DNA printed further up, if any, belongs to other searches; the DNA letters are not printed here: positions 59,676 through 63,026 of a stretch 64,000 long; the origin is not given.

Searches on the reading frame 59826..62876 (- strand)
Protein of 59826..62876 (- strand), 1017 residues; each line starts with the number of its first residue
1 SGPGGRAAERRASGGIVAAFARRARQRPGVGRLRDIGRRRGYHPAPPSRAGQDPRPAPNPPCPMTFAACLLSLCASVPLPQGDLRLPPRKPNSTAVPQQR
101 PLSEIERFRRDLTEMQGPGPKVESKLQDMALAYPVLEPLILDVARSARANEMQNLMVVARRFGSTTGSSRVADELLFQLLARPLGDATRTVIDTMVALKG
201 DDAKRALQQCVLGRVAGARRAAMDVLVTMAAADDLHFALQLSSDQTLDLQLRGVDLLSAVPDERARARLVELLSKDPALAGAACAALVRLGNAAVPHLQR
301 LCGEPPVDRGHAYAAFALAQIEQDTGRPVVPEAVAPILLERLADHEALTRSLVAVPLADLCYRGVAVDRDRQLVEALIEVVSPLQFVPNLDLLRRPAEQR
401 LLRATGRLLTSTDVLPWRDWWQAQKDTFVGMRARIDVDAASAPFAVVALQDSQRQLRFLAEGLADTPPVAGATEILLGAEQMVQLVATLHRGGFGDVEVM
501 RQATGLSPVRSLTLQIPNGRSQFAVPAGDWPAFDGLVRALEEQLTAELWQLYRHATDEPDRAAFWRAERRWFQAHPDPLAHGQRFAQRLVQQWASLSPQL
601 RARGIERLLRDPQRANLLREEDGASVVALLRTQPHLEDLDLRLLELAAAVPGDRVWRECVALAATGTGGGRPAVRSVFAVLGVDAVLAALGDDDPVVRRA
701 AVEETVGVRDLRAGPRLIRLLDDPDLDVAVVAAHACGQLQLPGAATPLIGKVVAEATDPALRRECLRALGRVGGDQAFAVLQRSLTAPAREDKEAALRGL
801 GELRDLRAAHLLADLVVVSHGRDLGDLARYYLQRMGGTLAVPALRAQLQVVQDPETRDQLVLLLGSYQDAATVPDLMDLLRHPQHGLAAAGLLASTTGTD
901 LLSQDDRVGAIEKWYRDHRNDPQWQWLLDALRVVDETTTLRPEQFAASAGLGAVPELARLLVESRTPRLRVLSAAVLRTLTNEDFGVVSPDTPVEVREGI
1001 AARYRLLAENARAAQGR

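Call 82: search_protein_families(library=pfam, proteins=[window:59826-62876:-], max_evalue=0.001)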
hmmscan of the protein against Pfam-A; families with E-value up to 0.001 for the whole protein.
window:59826-62876:- (1017 aa): 1 family
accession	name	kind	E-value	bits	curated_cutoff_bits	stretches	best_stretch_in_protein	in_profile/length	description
PF13646.12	HEAT_2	-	3.9e-20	72.4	27.7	3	684-749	2-68/88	HEAT repeats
